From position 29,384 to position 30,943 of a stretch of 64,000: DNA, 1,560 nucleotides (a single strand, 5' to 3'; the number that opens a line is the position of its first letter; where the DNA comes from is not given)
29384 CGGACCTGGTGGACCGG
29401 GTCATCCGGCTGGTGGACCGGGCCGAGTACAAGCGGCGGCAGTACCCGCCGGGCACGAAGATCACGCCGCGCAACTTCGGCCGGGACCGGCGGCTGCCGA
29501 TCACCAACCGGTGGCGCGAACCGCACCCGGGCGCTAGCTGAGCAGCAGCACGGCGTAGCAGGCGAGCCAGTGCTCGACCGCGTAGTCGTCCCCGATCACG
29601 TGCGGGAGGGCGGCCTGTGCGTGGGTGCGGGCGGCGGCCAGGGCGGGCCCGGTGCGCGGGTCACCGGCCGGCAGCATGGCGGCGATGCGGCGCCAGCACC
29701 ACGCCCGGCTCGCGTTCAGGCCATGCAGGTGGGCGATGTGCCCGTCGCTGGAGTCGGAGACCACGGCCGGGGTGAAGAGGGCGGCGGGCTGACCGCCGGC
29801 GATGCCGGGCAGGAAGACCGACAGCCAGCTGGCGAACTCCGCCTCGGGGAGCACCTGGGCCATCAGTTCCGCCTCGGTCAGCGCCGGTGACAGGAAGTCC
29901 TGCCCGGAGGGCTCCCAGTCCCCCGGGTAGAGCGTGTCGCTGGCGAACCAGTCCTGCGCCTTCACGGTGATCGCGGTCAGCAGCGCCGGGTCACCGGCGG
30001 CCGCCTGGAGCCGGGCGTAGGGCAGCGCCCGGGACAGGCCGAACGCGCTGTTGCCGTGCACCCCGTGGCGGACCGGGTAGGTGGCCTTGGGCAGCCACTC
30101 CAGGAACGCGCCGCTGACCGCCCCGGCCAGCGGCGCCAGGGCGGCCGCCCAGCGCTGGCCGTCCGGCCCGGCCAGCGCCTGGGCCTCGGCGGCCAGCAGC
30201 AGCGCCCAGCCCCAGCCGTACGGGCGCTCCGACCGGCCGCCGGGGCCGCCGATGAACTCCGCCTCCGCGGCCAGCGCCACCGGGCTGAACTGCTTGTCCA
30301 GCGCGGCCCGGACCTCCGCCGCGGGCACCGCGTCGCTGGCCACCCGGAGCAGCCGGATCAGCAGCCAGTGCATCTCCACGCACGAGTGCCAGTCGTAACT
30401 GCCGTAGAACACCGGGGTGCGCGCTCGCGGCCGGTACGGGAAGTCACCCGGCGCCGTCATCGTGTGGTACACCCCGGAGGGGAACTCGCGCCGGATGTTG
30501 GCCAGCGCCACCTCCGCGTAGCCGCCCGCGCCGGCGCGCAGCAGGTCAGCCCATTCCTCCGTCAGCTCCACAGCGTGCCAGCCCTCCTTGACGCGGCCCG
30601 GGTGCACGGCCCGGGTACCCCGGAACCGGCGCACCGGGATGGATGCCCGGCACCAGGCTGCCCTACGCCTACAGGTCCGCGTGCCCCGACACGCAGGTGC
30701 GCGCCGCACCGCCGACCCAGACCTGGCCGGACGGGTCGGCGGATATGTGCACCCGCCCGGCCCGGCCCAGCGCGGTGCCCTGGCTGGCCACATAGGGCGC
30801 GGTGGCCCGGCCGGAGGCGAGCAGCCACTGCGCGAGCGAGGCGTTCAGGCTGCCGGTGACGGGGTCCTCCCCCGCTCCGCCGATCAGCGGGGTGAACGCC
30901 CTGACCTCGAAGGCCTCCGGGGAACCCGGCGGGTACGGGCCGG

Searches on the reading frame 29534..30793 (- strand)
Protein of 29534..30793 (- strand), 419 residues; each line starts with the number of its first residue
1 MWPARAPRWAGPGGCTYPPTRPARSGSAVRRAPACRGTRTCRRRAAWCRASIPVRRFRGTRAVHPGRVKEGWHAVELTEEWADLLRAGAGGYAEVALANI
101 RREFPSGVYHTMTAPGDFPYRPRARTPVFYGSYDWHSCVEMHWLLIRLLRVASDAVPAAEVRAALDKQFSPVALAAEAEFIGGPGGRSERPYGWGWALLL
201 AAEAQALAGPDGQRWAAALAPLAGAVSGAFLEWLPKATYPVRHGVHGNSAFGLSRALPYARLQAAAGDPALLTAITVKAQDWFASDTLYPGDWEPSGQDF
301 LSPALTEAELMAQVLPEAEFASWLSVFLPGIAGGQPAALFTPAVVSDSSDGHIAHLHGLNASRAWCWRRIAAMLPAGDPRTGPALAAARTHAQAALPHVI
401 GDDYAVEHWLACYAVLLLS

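Call 82: search_protein_families(library=pfam, proteins=[window:29534-30793:-])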
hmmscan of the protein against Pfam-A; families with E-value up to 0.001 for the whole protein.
window:29534-30793:- (419 aa): 1 family
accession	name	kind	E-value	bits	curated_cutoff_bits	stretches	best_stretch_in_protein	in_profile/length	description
PF11199.13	DUF2891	-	7.1e-118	393.8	25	1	93-416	4-324/325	Protein of unknown function (DUF2891)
